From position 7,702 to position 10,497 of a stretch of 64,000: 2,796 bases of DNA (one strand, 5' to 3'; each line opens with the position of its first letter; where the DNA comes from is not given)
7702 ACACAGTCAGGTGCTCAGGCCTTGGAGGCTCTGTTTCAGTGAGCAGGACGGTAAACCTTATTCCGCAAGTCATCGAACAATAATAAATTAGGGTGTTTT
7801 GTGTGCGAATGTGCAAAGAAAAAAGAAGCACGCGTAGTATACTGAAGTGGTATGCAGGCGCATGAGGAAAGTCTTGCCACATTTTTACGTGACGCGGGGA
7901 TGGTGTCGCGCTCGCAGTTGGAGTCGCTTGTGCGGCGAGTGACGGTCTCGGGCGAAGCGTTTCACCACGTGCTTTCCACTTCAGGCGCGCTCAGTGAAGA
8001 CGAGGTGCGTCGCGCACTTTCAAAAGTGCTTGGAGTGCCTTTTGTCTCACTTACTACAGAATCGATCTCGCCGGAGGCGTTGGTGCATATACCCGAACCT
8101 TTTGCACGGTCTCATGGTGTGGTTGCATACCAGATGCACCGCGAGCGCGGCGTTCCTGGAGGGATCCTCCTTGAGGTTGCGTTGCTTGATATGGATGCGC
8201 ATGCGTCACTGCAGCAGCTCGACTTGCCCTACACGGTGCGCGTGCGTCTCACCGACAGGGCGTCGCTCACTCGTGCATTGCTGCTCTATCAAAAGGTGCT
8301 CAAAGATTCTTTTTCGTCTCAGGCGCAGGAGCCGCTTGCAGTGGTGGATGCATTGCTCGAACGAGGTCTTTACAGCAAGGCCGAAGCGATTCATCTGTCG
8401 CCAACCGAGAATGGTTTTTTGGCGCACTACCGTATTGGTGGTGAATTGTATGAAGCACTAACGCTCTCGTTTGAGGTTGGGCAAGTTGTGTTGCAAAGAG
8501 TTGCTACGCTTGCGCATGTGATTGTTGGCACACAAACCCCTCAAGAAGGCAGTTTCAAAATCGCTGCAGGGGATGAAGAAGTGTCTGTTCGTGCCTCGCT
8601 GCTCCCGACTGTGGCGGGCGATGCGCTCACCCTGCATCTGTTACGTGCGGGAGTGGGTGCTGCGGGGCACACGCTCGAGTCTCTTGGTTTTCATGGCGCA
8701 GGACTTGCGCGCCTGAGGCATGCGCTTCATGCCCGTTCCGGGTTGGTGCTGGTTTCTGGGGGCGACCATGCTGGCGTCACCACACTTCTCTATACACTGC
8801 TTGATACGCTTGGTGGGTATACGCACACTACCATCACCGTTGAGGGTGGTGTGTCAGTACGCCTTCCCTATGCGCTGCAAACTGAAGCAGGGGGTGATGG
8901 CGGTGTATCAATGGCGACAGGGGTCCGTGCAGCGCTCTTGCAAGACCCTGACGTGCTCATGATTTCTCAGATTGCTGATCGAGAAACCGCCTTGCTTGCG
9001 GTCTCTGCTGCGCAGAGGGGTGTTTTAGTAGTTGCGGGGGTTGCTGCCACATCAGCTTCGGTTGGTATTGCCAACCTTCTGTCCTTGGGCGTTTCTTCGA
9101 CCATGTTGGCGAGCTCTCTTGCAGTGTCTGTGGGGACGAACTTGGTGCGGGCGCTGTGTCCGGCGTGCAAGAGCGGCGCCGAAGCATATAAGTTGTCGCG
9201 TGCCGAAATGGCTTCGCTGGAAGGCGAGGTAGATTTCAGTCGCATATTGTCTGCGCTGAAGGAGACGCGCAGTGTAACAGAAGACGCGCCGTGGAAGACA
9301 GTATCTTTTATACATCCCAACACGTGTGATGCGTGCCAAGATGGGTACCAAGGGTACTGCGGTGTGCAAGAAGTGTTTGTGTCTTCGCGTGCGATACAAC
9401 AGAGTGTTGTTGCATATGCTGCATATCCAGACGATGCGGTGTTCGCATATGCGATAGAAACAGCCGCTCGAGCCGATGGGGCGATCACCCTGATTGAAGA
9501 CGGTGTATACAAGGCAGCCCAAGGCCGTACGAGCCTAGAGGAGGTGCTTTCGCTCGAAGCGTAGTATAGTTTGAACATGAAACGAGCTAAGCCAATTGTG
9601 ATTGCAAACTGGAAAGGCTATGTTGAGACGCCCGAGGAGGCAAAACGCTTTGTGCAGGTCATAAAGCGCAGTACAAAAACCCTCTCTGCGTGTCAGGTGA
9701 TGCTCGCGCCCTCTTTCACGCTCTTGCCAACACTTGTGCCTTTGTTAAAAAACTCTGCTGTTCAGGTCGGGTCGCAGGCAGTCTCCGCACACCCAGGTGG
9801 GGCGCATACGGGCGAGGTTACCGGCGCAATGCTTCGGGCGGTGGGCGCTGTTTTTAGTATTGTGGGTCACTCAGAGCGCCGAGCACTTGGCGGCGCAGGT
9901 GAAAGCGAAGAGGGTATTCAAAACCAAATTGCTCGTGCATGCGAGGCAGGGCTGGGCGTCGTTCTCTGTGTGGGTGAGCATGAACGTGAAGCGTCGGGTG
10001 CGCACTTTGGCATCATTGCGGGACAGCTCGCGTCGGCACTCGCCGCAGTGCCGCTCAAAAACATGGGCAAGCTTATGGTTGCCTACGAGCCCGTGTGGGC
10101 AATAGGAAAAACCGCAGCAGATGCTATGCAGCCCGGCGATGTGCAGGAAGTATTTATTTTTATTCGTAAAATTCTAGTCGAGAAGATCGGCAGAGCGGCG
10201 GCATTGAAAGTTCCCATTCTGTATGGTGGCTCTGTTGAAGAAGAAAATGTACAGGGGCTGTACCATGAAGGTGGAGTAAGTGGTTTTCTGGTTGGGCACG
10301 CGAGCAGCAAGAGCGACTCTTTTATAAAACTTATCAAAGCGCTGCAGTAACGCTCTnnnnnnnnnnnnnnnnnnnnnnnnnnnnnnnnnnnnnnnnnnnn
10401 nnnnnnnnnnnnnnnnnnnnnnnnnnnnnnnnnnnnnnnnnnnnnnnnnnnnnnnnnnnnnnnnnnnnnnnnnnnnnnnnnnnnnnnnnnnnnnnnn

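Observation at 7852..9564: Solitary PilB/GspE-family paralog with every ATPase catalytic motif substituted, directly downstream of a giant adhesin-like protein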

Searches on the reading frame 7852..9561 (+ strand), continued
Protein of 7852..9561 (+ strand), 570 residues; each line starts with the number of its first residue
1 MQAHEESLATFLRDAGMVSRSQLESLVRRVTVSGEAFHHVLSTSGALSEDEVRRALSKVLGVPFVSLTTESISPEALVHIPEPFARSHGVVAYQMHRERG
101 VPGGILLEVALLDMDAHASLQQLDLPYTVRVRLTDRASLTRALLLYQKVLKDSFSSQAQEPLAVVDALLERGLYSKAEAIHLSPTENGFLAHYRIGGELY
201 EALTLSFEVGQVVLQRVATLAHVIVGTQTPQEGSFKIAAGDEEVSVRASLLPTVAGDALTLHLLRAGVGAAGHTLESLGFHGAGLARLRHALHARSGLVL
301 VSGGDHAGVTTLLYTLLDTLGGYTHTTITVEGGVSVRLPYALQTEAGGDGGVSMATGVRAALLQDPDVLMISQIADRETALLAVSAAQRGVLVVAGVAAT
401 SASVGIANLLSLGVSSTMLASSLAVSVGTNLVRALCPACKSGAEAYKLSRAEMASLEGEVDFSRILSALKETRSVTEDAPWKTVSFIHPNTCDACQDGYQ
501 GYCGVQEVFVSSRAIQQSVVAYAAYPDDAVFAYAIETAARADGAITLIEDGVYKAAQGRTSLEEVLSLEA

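Call 75: find_encoding_contigs(protein=P0191, flank=8000, max_places=1)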
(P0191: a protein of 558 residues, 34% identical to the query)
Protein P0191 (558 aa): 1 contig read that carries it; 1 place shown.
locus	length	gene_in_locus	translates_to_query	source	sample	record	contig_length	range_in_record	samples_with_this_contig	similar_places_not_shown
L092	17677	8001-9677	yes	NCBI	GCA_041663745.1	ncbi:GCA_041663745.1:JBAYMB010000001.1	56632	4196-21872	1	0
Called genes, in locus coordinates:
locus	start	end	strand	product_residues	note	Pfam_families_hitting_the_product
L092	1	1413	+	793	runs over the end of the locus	PF02739:5_3_exonuc_N, PF01367:5_3_exonuc, PF00476:DNA_pol_A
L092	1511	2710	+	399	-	PF08529:NusA_N, PF00575:S1, PF13184:KH_NusA_1st, PF26594:KH_NusA_2nd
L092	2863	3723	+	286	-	PF07963:N_methyl (weak), PF07953:Toxin_R_bind_N, PF13385:Laminin_G_3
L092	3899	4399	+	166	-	PF13274:SocA_Panacea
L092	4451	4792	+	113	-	-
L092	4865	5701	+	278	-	-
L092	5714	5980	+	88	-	-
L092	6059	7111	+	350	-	PF05697:Trigger_N, PF05698:Trigger_C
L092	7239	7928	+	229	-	-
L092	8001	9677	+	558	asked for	PF05157:MshEN, PF00437:T2SSE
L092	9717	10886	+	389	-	PF01594:AI-2E_transport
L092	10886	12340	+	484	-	PF00133:tRNA-synt_1, PF01406:tRNA-synt_1e, PF09334:tRNA-synt_1g, PF00133:tRNA-synt_1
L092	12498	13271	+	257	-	PF01026:TatD_DNase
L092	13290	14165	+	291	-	PF10672:Methyltrans_SAM, PF03602:Cons_hypoth95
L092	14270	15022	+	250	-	PF04402:SIMPL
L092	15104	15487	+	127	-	PF02452:PemK_toxin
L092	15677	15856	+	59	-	PF00584:SecE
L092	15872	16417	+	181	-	PF02357:NusG, PF00467:KOW (weak)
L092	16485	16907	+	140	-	PF03946:Ribosomal_L11_N, PF00298:Ribosomal_L11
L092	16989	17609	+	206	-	-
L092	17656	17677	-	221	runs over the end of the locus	PF00702:Hydrolase, PF13419:HAD_2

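Call 81: find_encoding_contigs(protein=P0219, flank=8000, max_places=1)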
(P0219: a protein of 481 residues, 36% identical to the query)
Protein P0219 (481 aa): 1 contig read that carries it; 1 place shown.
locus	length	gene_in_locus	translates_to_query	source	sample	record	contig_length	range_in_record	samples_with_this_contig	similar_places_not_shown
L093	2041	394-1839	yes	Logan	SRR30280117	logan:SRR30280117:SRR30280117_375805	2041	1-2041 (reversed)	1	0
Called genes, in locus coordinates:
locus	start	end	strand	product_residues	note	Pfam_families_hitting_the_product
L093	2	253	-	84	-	?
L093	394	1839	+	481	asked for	PF05157:MshEN, PF00437:T2SSE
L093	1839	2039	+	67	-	?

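Call 89: search_protein_families(library=ncbifam, proteins=[window:7852-9561:+, L020:9992-11734:+, L020:11743-12951:+, L020:13138-13755:+, L020:13760-14353:+, L020:14359-15792:+], max_evalue=0.00001)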
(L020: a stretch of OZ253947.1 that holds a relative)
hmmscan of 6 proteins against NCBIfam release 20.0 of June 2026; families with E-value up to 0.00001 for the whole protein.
window:7852-9561:+ (570 aa): 6 families
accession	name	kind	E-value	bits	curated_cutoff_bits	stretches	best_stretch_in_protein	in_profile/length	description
TIGR02533.1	type_II_gspE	equivalog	4.5e-61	207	630.25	1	161-567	108-484/486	type II secretion system ATPase GspE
TIGR02538.1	type_IV_pilB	equivalog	3.7e-60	204.1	675.65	1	164-566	184-559/564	type IV-A pilus assembly ATPase PilB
NF007755.0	PRK10436.1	equivalog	2.4e-56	191.3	617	1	108-566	30-456/465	type II secretion system protein GspE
NF053534.1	T4PilAsmATPsTfpB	equivalog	1.7e-44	152.2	850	1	157-567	197-580/584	type IV pilus assembly ATPase TfpB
NF041000.1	ATPase_ComGA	equivalog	1.8e-35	122.3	300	1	167-432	2-265/267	competence type IV pilus ATPase ComGA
TIGR01420.1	pilT_fam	subfamily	1e-14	54.5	319.1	1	245-412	79-242/343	PilT/PilU family type 4a pilus ATPase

L020:9992-11734:+ (581 aa): 17 families
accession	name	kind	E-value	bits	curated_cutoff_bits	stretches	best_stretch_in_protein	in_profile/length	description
TIGR02538.1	type_IV_pilB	equivalog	8.8e-158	526.4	675.65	1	8-580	2-563/564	type IV-A pilus assembly ATPase PilB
TIGR02533.1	type_II_gspE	equivalog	1e-156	522.4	630.25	1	80-578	4-485/486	type II secretion system ATPase GspE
NF007755.0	PRK10436.1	equivalog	5e-127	424.4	617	1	84-579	13-459/465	type II secretion system protein GspE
NF053534.1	T4PilAsmATPsTfpB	equivalog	1.1e-125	420.3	850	1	47-579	63-582/584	type IV pilus assembly ATPase TfpB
NF041000.1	ATPase_ComGA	equivalog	4.5e-75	252.1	300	1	189-454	2-266/267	competence type IV pilus ATPase ComGA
TIGR01420.1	pilT_fam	subfamily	7.4e-56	189.8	319.1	1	187-455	2-270/343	PilT/PilU family type 4a pilus ATPase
TIGR02525.1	plasmid_TraJ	equivalog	3.4e-30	105.3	368.3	1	264-460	97-305/372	plasmid transfer ATPase TraJ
TIGR02524.1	dot_icm_DotB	equivalog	8.3e-23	81.1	463.3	1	315-456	132-288/358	Dot/Icm type IV secretion system ATPase DotB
NF058587.1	archaellum_moto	equivalog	2.8e-15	56.1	550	1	320-452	278-416/527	archaellum flagellar ATPase motor FlaI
TIGR02782.1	TrbB_P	equivalog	1.1e-13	51.1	304.55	1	320-433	139-255/303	P-type conjugative transfer ATPase TrbB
TIGR03819.1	heli_sec_ATPase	hypoth_equivalog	1.5e-13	50.7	373.15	1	172-435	40-302/340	TadA family conjugal transfer-associated ATPase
NF010407.0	PRK13833.1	subfamily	1.7e-11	44.2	499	1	320-450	147-277/323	conjugal transfer protein TrbB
TIGR02788.1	VirB11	equivalog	1.7e-11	43.7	249.95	1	319-433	146-265/308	P-type DNA transfer ATPase VirB11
NF010469.0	PRK13894.1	subfamily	4.5e-11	42.6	508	1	315-430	147-264/320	conjugal transfer ATPase TrbB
NF053672.1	bindosome_BasE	exception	2.8e-09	36.2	1000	1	321-430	274-388/512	bindosome assembly system ATPase subunit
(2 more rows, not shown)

L020:11743-12951:+ (403 aa): 6 families
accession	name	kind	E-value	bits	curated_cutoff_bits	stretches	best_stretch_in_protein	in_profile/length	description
TIGR02120.1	GspF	equivalog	1.6e-97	327.3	424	1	4-401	1-399/401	type II secretion system inner membrane protein GspF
NF052607.1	T4PiliAsmPilCThrm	equivalog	4.6e-91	305.9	700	1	1-399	1-400/406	type IV pilus assembly protein PilC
NF052606.1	T4PiliAsmPilCMyx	equivalog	3.5e-87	293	700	1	4-402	22-417/419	type IV pilus assembly protein PilC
NF007861.0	PRK10573.1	equivalog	6.8e-70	236.1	401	1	9-402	13-397/401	protein transport protein HofC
NF047826.1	T3SSXpsF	equivalog_domain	9.2e-68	228.9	650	1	1-402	1-403/405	type II secretion system protein XpsF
NF041012.2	T4P_ComGB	equivalog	5.9e-42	144.2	240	1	65-399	2-330/332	competence type IV pilus assembly protein ComGB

L020:13138-13755:+ (206 aa): 0 families

L020:13760-14353:+ (198 aa): 0 families

L020:14359-15792:+ (478 aa): 0 families
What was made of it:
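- On NCBIfam equivalogs TIGR02538 (PilB) and TIGR02533 (GspE): The intact Paceibacteria PilB1 scores 526, also below (call 89).
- Closest known: PilB / GspE type IV pilus and type II secretion assembly ATPases. Different: Scores 204-207 bits against NCBIfam PilB and GspE equivalog cut-offs of 676 and 630 (call 89).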

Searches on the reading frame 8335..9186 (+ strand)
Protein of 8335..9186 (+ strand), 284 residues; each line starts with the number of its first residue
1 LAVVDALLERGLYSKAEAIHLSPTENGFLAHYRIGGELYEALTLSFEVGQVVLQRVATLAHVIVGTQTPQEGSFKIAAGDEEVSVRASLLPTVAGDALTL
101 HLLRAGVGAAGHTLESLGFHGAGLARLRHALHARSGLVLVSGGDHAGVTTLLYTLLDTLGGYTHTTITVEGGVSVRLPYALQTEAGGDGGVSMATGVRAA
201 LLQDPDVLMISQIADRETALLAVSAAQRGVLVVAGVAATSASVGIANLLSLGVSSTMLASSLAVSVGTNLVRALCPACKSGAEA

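Call 84: search_solved_structures(query=window:8335-9186:+, show_alignments=5, max_evalue=1e-30)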
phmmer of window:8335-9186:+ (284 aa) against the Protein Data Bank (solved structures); distinct sequences matched with E-value up to 1e-30: 8.
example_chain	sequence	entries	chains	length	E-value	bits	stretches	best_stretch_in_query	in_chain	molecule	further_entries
3jc8_Ba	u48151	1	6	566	1.7e-38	135.8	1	4-283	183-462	Type IV-A pilus assembly ATPase PilB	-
5zfr_A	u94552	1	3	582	3.5e-38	134.8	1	3-281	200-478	Type IV pilus biogenesis ATPase PilB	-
6olj_C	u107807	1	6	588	1.2e-37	133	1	3-281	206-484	Type IV pilus biogenesis ATPase PilB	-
5tsg_B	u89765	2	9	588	1.2e-37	133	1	3-281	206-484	Type IV pilus biogenesis ATPase PilB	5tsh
1p9r_A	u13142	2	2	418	1.9e-34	122.5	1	3-283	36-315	General secretion pathway protein E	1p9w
4ksr_A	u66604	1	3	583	4.2e-34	121.4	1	3-283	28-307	Type II secretion system protein E, Hemolysin-coregulated protein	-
4kss_A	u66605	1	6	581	4.3e-34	121.4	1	3-283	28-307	Type II secretion system protein E, hemolysin-coregulated protein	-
4pht_A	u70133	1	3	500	8.5e-34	120.4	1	3-283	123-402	General secretory pathway protein E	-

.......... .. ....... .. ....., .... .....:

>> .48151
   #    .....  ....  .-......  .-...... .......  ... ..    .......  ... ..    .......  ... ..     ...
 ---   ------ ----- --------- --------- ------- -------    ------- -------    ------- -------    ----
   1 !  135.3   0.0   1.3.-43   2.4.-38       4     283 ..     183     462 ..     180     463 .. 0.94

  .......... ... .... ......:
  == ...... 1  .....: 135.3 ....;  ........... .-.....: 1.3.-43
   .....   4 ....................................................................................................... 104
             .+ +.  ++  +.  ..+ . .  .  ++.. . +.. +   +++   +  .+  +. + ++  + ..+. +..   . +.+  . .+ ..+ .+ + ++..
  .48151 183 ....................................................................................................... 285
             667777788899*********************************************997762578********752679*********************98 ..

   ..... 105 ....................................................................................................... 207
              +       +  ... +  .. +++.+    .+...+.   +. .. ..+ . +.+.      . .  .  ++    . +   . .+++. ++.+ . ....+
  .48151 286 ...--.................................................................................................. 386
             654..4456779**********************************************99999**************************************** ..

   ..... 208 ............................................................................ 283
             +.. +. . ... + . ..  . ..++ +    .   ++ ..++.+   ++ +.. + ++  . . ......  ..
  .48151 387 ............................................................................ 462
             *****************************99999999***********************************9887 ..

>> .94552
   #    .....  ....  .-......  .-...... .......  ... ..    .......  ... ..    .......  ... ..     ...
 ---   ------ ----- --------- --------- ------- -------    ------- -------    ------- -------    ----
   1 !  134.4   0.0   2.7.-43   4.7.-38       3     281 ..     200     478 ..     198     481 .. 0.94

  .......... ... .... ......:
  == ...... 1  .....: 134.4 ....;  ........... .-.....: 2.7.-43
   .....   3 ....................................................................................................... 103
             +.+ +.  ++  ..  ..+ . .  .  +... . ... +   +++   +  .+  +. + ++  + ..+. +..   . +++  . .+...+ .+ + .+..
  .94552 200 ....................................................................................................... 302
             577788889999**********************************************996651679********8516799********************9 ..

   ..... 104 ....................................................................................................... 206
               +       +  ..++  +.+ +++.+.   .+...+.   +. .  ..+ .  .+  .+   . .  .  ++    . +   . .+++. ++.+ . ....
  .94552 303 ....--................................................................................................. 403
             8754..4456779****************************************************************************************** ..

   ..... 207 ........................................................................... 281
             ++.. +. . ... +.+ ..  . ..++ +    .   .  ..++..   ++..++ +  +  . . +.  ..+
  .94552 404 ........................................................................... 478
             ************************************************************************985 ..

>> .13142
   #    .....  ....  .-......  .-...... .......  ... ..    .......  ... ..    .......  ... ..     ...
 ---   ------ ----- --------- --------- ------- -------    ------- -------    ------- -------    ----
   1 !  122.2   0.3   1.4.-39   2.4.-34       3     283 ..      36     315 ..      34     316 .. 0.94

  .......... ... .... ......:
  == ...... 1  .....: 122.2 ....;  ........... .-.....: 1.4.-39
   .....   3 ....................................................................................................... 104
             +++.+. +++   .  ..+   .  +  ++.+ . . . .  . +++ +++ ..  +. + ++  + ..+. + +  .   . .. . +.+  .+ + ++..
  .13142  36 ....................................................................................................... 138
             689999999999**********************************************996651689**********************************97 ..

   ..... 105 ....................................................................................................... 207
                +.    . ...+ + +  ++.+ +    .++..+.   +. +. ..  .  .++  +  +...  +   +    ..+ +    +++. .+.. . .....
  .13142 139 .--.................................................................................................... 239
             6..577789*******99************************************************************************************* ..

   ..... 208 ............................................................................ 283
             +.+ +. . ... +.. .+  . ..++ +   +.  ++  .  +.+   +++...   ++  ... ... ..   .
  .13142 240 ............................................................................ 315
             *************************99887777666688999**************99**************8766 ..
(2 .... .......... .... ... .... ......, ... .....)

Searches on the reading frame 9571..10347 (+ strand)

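Call 4: search_protein_families(library=pfam, proteins=[window:9571-10347:+], max_evalue=0.01)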
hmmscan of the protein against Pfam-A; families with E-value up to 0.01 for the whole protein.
window:9571-10347:+ (259 aa): 1 family
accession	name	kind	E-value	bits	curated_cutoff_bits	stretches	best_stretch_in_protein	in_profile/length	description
PF00121.24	TIM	-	8.2e-66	222.4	20.1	1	8-257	1-244/245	Triosephosphate isomerase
